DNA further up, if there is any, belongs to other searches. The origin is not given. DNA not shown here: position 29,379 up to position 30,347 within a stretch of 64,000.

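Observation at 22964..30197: Three DPM1-like polyprenol-phosphate sugar synthases plus a DUF2304 protein within 7 kb, with a further copy at 50338-51081 and a partial one at 63820-64000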

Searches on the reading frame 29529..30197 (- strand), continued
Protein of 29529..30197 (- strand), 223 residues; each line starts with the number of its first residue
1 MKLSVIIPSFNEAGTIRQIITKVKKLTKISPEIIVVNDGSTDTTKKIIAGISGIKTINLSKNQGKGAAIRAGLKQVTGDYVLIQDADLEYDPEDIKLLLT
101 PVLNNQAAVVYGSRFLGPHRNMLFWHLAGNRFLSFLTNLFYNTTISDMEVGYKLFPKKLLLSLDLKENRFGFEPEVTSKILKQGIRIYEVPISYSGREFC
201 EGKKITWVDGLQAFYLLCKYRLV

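Call 45: find_encoding_contigs(protein=P0226, flank=9000, max_places=1)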
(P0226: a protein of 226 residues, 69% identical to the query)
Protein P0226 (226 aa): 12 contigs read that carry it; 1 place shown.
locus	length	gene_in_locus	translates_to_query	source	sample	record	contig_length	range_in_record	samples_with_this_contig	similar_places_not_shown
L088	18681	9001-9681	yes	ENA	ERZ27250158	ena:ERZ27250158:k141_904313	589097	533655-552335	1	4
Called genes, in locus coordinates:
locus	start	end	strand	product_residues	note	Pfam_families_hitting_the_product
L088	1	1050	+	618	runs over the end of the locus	-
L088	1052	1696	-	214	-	PF01797:Y1_Tnp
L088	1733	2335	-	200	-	PF09359:VTC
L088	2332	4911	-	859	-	PF08757:CotH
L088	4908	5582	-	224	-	PF16316:DUF4956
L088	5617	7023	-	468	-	-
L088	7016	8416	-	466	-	PF13231:PMT_2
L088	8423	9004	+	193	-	-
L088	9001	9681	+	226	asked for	PF00535:Glycos_transf_2, PF10111:Glyco_tranf_2_2, PF13641:Glyco_tranf_2_3 (weak)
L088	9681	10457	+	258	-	PF00535:Glycos_transf_2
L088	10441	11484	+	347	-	PF13439:Glyco_transf_4, PF13579:Glyco_trans_4_4 (weak), PF00534:Glycos_transf_1, PF13692:Glyco_trans_1_4, PF13524:Glyco_trans_1_2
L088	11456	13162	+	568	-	PF10131:PTPS_related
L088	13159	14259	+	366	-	-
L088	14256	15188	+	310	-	PF01073:3Beta_HSD, PF01370:Epimerase, PF02719:Polysacc_synt_2, PF04321:RmlD_sub_bind, PF05368:NmrA (weak), PF13460:NAD_binding_10, PF16363:GDP_Man_Dehyd, PF07993:NAD_binding_4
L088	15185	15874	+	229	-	PF00535:Glycos_transf_2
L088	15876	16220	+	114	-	PF10066:DUF2304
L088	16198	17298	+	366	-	PF13439:Glyco_transf_4 (weak), PF20706:GT4-conflict, PF00534:Glycos_transf_1, PF13692:Glyco_trans_1_4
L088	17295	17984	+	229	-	PF00535:Glycos_transf_2, PF10111:Glyco_tranf_2_2, PF13641:Glyco_tranf_2_3 (weak)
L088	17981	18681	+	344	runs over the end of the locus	PF00534:Glycos_transf_1, PF13692:Glyco_trans_1_4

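Call 61: predict_structure(alignment_id=A1)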
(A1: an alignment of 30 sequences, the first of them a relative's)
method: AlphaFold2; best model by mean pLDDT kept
length: 223 residues; sequences in the alignment: 30
mean_pLDDT: 86.9   pTM: 0.86
mean pLDDT of the five models: 86.9, 86.9, 85.3, 82.7, 78.3
residues with pLDDT >= 90: 112; 70-90: 94; 50-70: 17; < 50: 0
segments of 3 or more residues with pLDDT < 50: none
pLDDT, mean of each block of 10 residues (from residue 1): 92 90 81 92 91 94 91 95 87 90 94 81 74 88 86 92 88 91 94 71 65 86 84
secondary structure, 60 per line:
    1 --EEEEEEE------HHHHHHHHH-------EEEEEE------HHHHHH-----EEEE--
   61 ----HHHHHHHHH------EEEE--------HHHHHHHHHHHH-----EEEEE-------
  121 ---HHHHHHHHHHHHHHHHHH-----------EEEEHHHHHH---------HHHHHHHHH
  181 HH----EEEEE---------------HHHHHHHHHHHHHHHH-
elements in order: E3-9 H16-24 E32-37 H44-49 E55-58 H65-73 E80-83 H92-103 E109-113 H124-141 E153-156 H157-162 H172-182 E187-191 H207-222

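Call 63: fold_search(model_id=the predicted structure, library=pdb)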
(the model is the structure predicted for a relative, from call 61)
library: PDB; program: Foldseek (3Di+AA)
matches with E <= 10: 1712; with E <= 0.001: 375
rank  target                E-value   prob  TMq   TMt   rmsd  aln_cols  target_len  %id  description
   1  9asc_A                1.3e-16  1.00  0.81  0.58   3.3       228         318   23  Cryo-EM Structure of the Glycosyltransferase ArnC from Salmonella enterica in the UDP-bound State Determined on Talos  (released 2025-02-05)
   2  9bhe_A                2.5e-16  1.00  0.80  0.59   3.2       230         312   23  Salmonella undecaprenyl-phosphate 4-deoxy-4-formamido-L-arabinose transferase (ArnC) bound to UDP (released 2025-02-12)
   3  9bhc_A                6.9e-16  1.00  0.79  0.59   2.9       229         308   22  Salmonella undecaprenyl-phosphate 4-deoxy-4-formamido-L-arabinose transferase (ArnC) (released 2025-02-12)
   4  9bhe_B                1.0e-15  1.00  0.80  0.59   3.4       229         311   23  Salmonella undecaprenyl-phosphate 4-deoxy-4-formamido-L-arabinose transferase (ArnC) bound to UDP (released 2025-02-12)
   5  9nyd_B                2.0e-15  1.00  0.76  0.57   3.7       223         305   24  Cryo-EM structure of the glycosyltransferase GtrB in the pre-catalysis and product-bound state (released 2025-12-17)
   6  9bhc_B                2.3e-15  1.00  0.80  0.59   2.9       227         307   22  Salmonella undecaprenyl-phosphate 4-deoxy-4-formamido-L-arabinose transferase (ArnC) (released 2025-02-12)
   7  8vxh_A                2.6e-15  1.00  0.80  0.58   2.8       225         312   24  Cryo-EM Structure of the Glycosyltransferase ArnC from Salmonella enterica in the Apo State Determined on Talos Arctic (released 2025-02-05)
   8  9b77_A                3.9e-15  1.00  0.80  0.58   2.9       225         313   23  Cryo-EM Structure of the Glycosyltransferase ArnC from Salmonella enterica in the Apo State Determined on Krios micros (released 2025-02-05)
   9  9nyc_A                3.9e-15  1.00  0.75  0.55   3.6       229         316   26  Cryo-EM structure of the glycosyltransferase GtrB in the substrate-bound state (released 2025-12-17)
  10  9hwj_A                2.3e-14  1.00  0.80  0.60   3.2       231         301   22  Structure of Undecaprenyl-phosphate 4-deoxy-4-formamido-L-arabinose transferase embedded in nanodisc (released 2026-01-14)
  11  9nyf_A                2.3e-14  1.00  0.74  0.55   3.7       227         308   25  Cryo-EM structure of the glycosyltransferase GtrB (tetramer volume) (released 2025-12-17)
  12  9ep0                  4.6e-14  1.00  0.81  0.54   2.7       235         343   26  Dolichyl phosphate mannose synthase in complex with donor (GDP-Man) and traces of acceptor (Dol55P) and product (Dol55P- (released 2025-10-01)
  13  9nyd_A                4.6e-14  1.00  0.71  0.53   4.7       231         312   26  Cryo-EM structure of the glycosyltransferase GtrB in the pre-catalysis and product-bound state (released 2025-12-17)
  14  9nyd_C                4.9e-14  1.00  0.76  0.57   3.6       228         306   24  Cryo-EM structure of the glycosyltransferase GtrB in the pre-catalysis and product-bound state (released 2025-12-17)
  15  5mlz                  5.6e-14  1.00  0.82  0.53   3.0       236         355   27  Dolichyl phosphate mannose synthase in complex with GDP and Mg2+ (released 2017-08-09)
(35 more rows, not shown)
